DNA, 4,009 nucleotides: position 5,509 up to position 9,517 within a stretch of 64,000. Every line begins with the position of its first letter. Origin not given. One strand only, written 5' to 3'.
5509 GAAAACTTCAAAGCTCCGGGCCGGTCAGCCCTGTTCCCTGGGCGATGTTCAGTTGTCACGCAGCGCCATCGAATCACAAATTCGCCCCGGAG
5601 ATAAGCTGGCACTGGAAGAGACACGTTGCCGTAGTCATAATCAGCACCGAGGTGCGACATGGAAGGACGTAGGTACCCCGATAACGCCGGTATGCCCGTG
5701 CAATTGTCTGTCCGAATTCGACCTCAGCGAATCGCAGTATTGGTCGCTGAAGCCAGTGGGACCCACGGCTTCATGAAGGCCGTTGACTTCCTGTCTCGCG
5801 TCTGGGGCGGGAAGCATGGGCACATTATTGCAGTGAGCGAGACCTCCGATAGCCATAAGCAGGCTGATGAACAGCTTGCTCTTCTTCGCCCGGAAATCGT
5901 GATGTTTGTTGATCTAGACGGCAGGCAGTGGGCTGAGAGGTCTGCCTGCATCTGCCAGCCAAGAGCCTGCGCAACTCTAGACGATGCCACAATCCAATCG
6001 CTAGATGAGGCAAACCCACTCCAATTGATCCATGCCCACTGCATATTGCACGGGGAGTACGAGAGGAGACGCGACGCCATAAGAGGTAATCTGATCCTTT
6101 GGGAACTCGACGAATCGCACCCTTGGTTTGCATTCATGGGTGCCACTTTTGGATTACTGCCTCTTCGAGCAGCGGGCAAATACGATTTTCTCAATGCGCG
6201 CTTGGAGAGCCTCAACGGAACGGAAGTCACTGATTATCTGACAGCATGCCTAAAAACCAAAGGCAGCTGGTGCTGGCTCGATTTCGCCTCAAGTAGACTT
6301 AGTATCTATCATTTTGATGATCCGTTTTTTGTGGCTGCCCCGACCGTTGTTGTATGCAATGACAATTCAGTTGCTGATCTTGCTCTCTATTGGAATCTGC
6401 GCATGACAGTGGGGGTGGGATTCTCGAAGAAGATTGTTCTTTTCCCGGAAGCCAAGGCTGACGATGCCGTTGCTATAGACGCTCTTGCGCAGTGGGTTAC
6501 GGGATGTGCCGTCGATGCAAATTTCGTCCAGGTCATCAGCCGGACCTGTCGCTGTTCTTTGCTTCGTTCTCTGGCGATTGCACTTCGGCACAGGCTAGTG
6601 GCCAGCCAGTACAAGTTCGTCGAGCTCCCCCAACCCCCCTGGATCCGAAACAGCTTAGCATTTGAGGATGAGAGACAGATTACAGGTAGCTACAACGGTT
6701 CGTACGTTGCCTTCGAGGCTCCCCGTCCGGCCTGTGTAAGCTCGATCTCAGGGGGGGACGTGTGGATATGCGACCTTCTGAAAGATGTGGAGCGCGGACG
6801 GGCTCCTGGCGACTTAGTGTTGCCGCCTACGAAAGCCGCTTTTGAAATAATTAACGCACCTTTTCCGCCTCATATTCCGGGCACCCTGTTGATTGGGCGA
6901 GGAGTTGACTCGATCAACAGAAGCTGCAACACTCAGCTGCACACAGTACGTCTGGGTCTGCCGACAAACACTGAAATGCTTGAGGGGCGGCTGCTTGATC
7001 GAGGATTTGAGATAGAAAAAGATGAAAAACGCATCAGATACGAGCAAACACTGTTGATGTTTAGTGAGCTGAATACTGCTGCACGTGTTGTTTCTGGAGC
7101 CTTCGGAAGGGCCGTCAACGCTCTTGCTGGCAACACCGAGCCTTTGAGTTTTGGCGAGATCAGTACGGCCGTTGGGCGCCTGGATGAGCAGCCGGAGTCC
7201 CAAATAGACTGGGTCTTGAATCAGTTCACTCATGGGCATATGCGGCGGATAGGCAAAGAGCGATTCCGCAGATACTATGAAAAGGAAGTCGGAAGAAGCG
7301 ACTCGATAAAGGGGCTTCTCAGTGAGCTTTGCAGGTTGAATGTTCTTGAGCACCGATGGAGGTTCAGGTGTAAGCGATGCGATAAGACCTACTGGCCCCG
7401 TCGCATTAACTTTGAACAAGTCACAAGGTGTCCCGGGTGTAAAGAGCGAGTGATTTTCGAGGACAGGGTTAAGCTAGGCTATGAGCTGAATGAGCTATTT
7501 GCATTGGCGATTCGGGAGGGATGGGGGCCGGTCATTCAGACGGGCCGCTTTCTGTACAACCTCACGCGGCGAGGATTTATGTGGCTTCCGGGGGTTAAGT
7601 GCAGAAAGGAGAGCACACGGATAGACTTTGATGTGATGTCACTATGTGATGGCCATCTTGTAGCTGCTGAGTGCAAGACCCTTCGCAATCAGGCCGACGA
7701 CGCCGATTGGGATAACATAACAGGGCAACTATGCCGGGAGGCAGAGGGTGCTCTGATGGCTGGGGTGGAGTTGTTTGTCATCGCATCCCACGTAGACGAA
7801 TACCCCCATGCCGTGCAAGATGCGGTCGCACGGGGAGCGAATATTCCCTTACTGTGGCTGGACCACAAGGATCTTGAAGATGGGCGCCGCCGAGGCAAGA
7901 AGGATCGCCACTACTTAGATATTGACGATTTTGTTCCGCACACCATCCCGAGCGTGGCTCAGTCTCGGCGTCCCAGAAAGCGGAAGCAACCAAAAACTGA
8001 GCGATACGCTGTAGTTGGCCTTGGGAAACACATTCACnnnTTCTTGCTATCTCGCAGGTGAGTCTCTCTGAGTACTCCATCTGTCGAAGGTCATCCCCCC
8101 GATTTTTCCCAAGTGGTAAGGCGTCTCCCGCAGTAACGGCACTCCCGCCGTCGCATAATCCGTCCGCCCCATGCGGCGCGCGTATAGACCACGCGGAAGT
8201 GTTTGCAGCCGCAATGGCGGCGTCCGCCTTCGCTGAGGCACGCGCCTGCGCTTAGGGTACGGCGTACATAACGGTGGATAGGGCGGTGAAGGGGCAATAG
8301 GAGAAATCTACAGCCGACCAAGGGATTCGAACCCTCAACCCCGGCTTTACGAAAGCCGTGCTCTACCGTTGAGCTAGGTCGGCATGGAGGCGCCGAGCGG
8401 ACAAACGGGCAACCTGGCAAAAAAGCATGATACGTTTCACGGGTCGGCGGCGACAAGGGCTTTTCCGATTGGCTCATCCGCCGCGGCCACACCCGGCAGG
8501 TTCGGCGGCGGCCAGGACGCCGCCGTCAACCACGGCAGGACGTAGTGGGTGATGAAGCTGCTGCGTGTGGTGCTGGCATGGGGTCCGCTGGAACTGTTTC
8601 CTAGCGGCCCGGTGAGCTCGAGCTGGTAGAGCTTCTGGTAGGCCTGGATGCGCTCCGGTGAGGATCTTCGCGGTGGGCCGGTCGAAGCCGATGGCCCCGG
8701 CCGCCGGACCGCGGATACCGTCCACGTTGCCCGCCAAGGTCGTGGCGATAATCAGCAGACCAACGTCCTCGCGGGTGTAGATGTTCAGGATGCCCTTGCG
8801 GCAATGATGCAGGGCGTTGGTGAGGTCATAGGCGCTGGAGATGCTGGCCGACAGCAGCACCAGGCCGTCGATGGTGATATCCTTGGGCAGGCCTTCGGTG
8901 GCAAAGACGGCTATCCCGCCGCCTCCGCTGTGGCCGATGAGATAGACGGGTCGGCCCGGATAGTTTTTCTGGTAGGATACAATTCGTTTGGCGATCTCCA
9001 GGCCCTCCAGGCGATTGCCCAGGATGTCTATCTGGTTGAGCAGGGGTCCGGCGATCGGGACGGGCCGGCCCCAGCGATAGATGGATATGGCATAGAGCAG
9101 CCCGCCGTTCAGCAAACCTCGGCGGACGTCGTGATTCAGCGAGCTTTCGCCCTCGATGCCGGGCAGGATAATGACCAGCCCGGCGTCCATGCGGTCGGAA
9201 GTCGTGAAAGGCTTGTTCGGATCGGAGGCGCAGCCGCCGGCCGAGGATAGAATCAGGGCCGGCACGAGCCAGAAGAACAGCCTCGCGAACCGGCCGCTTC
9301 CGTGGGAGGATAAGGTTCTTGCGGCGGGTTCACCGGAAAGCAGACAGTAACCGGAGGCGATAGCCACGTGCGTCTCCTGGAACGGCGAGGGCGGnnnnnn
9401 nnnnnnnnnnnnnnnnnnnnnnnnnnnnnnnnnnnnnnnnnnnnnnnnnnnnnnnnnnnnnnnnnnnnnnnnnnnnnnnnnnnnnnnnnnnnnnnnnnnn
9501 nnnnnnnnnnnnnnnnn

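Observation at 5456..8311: Low-G+C single-gene island at the 3' end of tRNA-Thr: orphan 793-aa protein with zinc ribbon and PD-(D/E)xK-like nuclease motif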

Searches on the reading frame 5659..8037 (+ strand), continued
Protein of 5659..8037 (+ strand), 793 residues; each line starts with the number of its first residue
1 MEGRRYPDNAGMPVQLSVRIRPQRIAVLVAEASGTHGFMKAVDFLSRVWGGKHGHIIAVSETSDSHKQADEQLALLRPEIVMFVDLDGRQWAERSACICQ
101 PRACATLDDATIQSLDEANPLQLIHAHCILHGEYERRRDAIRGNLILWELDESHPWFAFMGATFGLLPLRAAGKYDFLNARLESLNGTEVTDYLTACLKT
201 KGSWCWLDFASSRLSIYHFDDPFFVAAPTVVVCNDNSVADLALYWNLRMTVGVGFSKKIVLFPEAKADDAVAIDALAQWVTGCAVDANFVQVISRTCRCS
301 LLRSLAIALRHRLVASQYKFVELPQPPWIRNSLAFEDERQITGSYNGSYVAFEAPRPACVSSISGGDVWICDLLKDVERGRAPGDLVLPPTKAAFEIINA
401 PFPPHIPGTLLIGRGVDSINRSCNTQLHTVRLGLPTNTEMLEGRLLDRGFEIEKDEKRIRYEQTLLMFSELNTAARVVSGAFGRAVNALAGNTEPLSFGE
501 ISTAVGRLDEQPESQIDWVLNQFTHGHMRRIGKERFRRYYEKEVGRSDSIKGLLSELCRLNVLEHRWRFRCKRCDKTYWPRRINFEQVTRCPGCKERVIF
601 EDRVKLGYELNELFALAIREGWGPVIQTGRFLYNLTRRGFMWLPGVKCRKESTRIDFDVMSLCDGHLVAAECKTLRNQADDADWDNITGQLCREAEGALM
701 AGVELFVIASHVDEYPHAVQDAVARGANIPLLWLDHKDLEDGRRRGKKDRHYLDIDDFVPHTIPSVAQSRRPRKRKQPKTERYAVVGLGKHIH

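Call 93: search_protein_families(library=pfam, proteins=[L017:2-1531:+, L020:10040-11794:-, L015:2-2737:+, L001:12645-13685:+], max_evalue=0.001)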
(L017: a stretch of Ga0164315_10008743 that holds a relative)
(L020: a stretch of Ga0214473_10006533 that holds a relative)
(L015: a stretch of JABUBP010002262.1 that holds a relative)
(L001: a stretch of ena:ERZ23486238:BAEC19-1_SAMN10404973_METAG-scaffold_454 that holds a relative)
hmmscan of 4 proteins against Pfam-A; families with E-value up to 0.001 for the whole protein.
L017:2-1531:+ (510 aa): 4 families
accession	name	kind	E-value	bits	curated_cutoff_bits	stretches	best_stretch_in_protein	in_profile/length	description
PF08463.15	EcoEI_R_C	-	6.2e-35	121.1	24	1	351-505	1-163/163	EcoEI R protein C-terminal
PF04851.21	ResIII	-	2.5e-12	47.5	22.5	1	1-39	127-163/164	Type III restriction enzyme, res subunit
PF18766.7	SWI2_SNF2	-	1.3e-10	41.8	26.7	1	3-70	122-187/221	SWI2/SNF2 ATPase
PF00271.37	Helicase_C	-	2.4e-05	25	23.5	1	127-239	7-109/110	Helicase conserved C-terminal domain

L020:10040-11794:- (585 aa): 2 families
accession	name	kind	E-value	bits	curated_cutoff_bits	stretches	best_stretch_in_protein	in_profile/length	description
PF20256.3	MoCoBD_2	-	4.4e-74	250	27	1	240-516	4-283/283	Molybdopterin cofactor-binding domain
PF02738.23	MoCoBD_1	-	3.1e-72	243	27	1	5-212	35-244/244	Molybdopterin cofactor-binding domain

L015:2-2737:+ (912 aa): 5 families
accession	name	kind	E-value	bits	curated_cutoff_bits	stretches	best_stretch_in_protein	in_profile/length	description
PF02769.27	AIRS_C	-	4e-55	186.7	23.1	2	362-516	1-155/156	AIR synthase related protein, C-terminal domain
PF00586.29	AIRS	-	2.3e-29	102.5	24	2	227-352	2-112/112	AIR synthase related protein, N-terminal domain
PF18072.6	FGAR-AT_linker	-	2.2e-19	70.1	26.6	1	137-184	3-50/50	Formylglycinamide ribonucleotide amidotransferase linker domain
PF02700.19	PurS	-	2.5e-07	31.2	22.2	1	39-102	4-73/77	Phosphoribosylformylglycinamidine (FGAM) synthase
PF22689.1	FGAR-AT_PurM_N-like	-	3.2e-05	24.2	27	1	573-727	1-159/160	FGAR-AT PurM_N-like domain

L001:12645-13685:+ (347 aa): 1 family
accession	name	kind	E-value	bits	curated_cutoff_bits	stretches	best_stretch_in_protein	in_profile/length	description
PF13392.12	HNH_3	-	2.3e-18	66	24.8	1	68-112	2-45/46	HNH endonuclease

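Call 98: fold_search(model_id=the predicted structure, library=pdb)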
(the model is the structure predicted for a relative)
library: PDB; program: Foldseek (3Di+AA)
matches with E <= 10: 727; with E <= 0.001: 1
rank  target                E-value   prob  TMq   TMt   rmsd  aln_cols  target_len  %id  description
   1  9u49_A                1.5e-04  1.00  0.19  0.32  17.1       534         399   10  crystal structure of Cdn1 in complex with cA4 (released 2026-02-04)
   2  6xl1_A                2.0e-03  0.94  0.16  0.30  19.9       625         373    7  crystal structure of cA4-activated Card1(D294N) (released 2020-12-30)
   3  6wxw_A                3.2e-03  0.90  0.16  0.29  21.6       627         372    9  crystal structure of apo Card1 (released 2020-12-30)
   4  7dy2_A                7.6e-03  0.23  0.08  0.12  23.2       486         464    9  Crystal Structure of Cyanobacterial Circadian Clock Protein KaiC (released 2022-04-27)
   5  7v3x_G                1.2e-02  0.20  0.08  0.12  22.6       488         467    8  Crystal Structure of Cyanobacterial Circadian Clock Protein KaiC (released 2022-04-27)
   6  6fn6_B                1.4e-02  0.41  0.10  0.07  23.9       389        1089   10  Modifying region (DH-ER-KR) of an insect fatty acid synthase (FAS) (released 2019-03-13)
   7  8zn6_I                2.3e-02  0.25  0.10  0.14  24.5       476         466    9  Crystal Structure of Designed Clock Protein KaiC (released 2025-04-16)
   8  7dyk_A                2.5e-02  0.15  0.08  0.12  22.5       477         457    9  Crystal Structure of Cyanobacterial Circadian Clock Protein KaiC (released 2022-04-27)
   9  7wdc_B                2.6e-02  0.12  0.07  0.11  22.3       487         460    9  Crystal Structure of Cyanobacterial Circadian Clock Protein KaiC (released 2022-07-20)
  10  4ijm_E                3.1e-02  0.21  0.10  0.15  21.9       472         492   10  Crystal structure of circadian clock protein KaiC A422V mutant (released 2013-02-13)
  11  8wve_B                4.2e-02  0.13  0.08  0.12  24.5       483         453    7  Crystal Structure of Cyanobacterial Circadian Clock Protein KaiC (released 2023-12-27)
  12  7dyk_B                4.6e-02  0.12  0.08  0.12  23.4       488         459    9  Crystal Structure of Cyanobacterial Circadian Clock Protein KaiC (released 2022-04-27)
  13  7dxq_A                5.4e-02  0.16  0.11  0.16  21.6       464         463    9  Crystal Structure of Cyanobacterial Circadian Clock Protein KaiC (released 2022-04-27)
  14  7v3x_A                5.7e-02  0.14  0.08  0.13  22.8       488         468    8  Crystal Structure of Cyanobacterial Circadian Clock Protein KaiC (released 2022-04-27)
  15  7dy2_I                6.7e-02  0.09  0.08  0.12  21.8       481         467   10  Crystal Structure of Cyanobacterial Circadian Clock Protein KaiC (released 2022-04-27)
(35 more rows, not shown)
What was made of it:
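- On Card1/Can2/VC1899-type nuclease domain (DUF1887, PF09002): The independent shallow-alignment model reproduces this (call 98).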

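Call 108: search_solved_structures(query=L006:1-2376:+, max_evalue=0.01)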
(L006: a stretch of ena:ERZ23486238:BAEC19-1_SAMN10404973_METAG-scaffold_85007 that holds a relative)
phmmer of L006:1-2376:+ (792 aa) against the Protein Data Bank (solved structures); distinct sequences matched with E-value up to 0.01: 0.

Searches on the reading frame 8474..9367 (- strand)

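Call 29: search_protein_families(library=pfam, proteins=[window:8474-9367:-], max_evalue=0.001)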
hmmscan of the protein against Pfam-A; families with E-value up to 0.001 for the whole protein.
window:8474-9367:- (297 aa): 1 family
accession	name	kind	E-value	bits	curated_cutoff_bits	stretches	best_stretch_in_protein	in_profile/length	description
PF12146.15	Hydrolase_4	-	3.7e-05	23.6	27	1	132-181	69-116/239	Serine aminopeptidase, S33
